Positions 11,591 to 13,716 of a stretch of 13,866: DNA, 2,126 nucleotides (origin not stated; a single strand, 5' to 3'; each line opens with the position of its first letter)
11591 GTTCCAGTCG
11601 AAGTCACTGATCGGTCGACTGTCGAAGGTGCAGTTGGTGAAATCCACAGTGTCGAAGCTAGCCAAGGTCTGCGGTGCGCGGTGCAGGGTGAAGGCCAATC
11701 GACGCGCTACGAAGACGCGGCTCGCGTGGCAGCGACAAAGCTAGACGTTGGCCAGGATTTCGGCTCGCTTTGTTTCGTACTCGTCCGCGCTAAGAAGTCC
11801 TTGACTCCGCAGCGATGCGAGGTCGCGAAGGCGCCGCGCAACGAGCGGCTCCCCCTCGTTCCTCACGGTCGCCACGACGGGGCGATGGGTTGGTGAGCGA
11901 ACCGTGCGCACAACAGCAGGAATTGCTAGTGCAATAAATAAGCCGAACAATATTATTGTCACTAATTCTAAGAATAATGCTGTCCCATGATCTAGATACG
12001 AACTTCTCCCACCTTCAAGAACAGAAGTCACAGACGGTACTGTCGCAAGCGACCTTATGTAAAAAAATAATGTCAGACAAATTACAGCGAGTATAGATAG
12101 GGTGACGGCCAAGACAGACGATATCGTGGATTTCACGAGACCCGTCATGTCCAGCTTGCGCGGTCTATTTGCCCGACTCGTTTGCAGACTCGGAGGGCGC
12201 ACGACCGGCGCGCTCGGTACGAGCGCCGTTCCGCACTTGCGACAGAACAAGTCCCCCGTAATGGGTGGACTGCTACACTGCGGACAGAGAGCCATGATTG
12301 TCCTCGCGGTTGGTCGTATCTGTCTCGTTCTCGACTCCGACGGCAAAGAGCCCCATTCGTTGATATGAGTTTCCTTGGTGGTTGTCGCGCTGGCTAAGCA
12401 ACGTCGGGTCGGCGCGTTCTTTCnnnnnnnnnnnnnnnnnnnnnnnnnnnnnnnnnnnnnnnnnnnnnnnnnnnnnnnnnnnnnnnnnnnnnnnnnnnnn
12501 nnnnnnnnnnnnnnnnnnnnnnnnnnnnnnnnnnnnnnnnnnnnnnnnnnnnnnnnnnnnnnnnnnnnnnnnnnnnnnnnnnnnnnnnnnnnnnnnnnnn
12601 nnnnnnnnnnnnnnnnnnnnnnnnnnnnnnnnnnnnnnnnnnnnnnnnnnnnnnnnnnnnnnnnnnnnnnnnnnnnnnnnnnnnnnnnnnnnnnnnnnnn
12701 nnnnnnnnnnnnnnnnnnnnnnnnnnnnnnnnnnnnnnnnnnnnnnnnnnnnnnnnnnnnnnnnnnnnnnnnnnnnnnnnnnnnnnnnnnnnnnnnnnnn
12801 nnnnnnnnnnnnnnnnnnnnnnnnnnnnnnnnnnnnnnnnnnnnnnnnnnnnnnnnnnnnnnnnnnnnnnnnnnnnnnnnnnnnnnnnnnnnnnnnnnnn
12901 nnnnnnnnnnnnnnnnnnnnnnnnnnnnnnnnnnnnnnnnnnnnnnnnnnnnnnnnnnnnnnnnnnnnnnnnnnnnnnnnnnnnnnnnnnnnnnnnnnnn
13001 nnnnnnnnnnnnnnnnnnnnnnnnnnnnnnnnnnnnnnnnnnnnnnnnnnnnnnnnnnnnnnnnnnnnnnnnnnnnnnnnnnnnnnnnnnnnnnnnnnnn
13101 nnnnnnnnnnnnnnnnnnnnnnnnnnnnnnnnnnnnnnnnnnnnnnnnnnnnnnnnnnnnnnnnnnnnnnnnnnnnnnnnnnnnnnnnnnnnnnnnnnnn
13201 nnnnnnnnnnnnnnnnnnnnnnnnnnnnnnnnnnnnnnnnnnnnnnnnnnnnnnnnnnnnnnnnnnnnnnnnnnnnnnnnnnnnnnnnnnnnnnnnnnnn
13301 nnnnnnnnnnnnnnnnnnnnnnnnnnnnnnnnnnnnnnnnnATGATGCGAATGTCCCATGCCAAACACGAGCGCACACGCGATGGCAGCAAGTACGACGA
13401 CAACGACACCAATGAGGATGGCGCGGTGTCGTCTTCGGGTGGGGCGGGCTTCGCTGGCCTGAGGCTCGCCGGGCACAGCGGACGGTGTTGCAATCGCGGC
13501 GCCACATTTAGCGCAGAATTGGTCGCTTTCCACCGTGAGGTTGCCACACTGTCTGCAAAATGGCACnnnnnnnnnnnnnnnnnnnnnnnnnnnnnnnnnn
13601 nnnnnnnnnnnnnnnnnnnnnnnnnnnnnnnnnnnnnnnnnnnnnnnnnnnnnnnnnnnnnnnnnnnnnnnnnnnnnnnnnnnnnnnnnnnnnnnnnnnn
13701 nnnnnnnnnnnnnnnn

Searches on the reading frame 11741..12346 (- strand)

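Call 8: search_protein_families(library=pfam, proteins=[window:11741-12346:-], max_evalue=0.01)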
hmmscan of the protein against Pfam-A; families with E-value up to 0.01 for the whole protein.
window:11741-12346:- (201 aa): 3 families
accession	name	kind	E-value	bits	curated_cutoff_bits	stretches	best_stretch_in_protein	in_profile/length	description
PF09851.14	SHOCT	-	2.5e-06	27.5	27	1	172-198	2-28/28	Short C-terminal domain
PF13248.11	Zn_ribbon_3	-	0.00072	19.4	27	1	21-40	5-24/26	zinc-ribbon domain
PF12773.13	DZR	-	0.0026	18.3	27.3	1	21-42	1-22/45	Double zinc ribbon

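Call 57: search_protein_families(library=pfam, proteins=[window:11744-12292:-], max_evalue=0.01)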
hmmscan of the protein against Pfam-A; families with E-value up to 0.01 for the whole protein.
window:11744-12292:- (183 aa): 3 families
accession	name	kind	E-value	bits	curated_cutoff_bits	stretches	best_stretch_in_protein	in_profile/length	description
PF09851.14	SHOCT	-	2.2e-06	27.7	27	1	154-180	2-28/28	Short C-terminal domain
PF13248.11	Zn_ribbon_3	-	0.0021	17.9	27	1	3-22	5-24/26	zinc-ribbon domain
PF12773.13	DZR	-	0.004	17.7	27.3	1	3-24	1-22/45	Double zinc ribbon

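Call 70: search_protein_families(library=padloc, proteins=[window:11744-12292:-], max_evalue=0.001)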
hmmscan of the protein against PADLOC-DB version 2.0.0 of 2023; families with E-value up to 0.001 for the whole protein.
window:11744-12292:- (183 aa): 0 families

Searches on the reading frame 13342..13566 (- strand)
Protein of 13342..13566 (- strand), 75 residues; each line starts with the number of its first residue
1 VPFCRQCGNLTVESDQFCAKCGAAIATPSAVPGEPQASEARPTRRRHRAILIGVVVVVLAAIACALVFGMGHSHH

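Call 61: find_homologous_proteins(query=A3, max_evalue=0.001)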
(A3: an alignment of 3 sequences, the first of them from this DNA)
Query A3 (3 sequences) (75 aa, profile of the alignment): 2 proteins with E <= 0.001 among 182 candidates.
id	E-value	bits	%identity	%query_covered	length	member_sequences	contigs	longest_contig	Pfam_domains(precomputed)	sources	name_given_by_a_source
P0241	5.6e-34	134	71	100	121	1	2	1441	-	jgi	jgi:hypothetical protein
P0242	1.7e-6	46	54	35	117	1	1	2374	PF18912.7,PF13240.12,PF12773.14,PF17032.11,PF24463.2,PF09297.17,PF24460.2,PF13248.12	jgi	jgi:uncharacterized OB-fold protein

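Call 63: find_encoding_contigs(protein=P0241, flank=10000, max_places=5)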
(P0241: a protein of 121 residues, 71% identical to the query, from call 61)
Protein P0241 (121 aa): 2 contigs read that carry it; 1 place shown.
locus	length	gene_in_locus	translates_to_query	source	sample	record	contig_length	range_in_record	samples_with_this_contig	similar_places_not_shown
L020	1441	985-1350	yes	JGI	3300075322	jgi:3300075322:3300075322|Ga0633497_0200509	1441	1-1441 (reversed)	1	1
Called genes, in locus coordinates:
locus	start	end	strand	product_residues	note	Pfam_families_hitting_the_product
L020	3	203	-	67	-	?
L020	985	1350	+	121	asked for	-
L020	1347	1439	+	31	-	?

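Call 78: search_protein_representatives(alignment_id=A4)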
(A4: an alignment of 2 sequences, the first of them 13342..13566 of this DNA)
Query: 2 sequences, 76 profile positions. Proteins with E-value up to 0.001 (for the whole library): 1755; up to 1e-10: 22; up to 1e-30: 1. The best 150 are listed.
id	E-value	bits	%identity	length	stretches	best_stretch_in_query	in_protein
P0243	1.3e-32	127.9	-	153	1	1-74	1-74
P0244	1.5e-28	114.9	-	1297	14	3-26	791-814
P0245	3.5e-18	81.7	-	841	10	4-33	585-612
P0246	4.1e-16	75.0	-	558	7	3-31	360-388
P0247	1.4e-14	70.2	-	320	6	3-29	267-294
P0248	5.2e-14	68.3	-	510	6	1-33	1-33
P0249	3.3e-13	65.7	-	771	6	4-37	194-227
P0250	4.1e-13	65.4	-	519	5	3-40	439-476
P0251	9.4e-13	64.3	-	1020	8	4-31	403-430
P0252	4.2e-12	62.2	-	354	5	4-28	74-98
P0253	6.5e-12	61.6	-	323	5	3-29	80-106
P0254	6.8e-12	61.5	-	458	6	4-31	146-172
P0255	7.0e-12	61.5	-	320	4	3-26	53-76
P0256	7.7e-12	61.4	-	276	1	1-75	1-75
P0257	8.7e-12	61.2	-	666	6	3-37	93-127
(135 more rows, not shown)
